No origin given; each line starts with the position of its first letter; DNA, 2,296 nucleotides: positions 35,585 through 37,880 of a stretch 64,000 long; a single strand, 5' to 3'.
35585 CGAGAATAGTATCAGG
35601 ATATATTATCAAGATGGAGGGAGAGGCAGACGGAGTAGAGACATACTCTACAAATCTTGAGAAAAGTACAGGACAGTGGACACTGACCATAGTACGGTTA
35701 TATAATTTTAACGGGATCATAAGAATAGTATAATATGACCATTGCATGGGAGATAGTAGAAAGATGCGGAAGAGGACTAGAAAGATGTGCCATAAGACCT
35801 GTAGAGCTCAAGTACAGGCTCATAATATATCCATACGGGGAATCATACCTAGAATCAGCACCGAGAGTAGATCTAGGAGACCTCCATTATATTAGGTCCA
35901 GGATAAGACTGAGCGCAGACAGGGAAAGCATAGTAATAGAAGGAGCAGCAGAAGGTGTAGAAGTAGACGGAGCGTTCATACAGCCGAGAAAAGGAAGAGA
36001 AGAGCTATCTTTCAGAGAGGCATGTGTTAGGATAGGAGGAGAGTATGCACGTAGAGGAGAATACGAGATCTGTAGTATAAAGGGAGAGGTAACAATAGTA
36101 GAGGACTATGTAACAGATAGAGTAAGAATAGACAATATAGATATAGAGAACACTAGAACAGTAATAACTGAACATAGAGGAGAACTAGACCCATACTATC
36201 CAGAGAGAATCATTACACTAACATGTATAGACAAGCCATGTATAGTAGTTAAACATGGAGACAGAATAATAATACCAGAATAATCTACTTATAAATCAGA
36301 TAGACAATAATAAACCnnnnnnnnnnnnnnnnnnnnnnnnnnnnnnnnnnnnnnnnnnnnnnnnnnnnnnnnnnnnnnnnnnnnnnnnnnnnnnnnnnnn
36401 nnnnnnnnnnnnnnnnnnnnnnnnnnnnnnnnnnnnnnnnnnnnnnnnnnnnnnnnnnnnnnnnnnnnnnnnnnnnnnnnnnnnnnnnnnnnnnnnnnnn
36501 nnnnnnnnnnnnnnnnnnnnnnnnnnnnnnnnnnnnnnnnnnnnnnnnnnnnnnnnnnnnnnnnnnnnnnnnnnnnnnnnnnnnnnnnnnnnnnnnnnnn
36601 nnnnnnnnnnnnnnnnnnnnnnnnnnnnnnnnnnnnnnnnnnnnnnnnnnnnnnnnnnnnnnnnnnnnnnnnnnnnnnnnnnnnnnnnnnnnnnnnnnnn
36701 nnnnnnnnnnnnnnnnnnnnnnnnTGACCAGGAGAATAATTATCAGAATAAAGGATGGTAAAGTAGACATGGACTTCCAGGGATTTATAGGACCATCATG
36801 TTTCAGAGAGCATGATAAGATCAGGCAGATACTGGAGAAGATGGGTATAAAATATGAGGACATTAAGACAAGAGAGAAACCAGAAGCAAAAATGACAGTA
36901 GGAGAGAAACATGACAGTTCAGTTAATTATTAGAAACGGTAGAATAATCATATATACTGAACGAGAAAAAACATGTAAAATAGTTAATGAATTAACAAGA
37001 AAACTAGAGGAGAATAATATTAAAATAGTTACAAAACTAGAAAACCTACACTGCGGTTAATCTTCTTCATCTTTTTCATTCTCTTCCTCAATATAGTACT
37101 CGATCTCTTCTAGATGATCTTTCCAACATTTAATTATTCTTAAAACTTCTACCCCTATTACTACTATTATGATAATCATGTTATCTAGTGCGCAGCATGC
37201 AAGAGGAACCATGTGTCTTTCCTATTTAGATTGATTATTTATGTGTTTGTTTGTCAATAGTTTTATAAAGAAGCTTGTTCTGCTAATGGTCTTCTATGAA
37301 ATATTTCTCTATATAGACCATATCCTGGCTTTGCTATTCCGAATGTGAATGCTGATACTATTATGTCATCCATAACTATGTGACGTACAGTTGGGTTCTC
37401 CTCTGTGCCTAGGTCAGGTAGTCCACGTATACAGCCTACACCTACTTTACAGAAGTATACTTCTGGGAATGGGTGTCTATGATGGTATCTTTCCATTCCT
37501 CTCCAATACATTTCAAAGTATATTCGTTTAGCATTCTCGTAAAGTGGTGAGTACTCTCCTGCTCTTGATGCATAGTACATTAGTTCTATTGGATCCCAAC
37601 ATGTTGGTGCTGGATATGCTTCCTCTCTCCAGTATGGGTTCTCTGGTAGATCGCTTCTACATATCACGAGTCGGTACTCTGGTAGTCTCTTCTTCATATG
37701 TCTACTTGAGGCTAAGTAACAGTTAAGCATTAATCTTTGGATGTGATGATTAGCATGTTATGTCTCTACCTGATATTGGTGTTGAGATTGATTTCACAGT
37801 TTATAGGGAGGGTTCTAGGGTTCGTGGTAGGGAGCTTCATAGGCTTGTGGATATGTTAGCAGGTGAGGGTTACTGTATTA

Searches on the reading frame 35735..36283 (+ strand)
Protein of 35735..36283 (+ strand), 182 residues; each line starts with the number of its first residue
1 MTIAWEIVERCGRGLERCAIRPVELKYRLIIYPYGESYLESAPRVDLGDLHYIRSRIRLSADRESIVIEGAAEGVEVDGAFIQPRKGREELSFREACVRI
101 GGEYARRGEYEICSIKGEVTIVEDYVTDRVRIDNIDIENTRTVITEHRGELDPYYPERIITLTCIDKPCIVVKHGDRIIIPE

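Call 62: find_encoding_contigs(protein=window:35735-36283:+, flank=3000, max_places=4)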
Protein window:35735-36283:+ (182 aa): no gene with exactly this product is on record in the collection.

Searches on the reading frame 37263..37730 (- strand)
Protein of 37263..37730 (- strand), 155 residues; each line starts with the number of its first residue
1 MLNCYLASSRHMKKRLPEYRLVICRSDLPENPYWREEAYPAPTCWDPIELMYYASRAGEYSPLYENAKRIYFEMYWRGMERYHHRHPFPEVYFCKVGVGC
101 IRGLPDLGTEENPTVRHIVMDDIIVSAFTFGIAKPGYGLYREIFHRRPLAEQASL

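Call 44: search_dna_similar(query=window:37263-37730:-, collection=phages, mode=protein, max_rows=12, max_evalue=0.001)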
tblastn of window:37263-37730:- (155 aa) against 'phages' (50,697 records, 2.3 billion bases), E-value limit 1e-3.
No match.
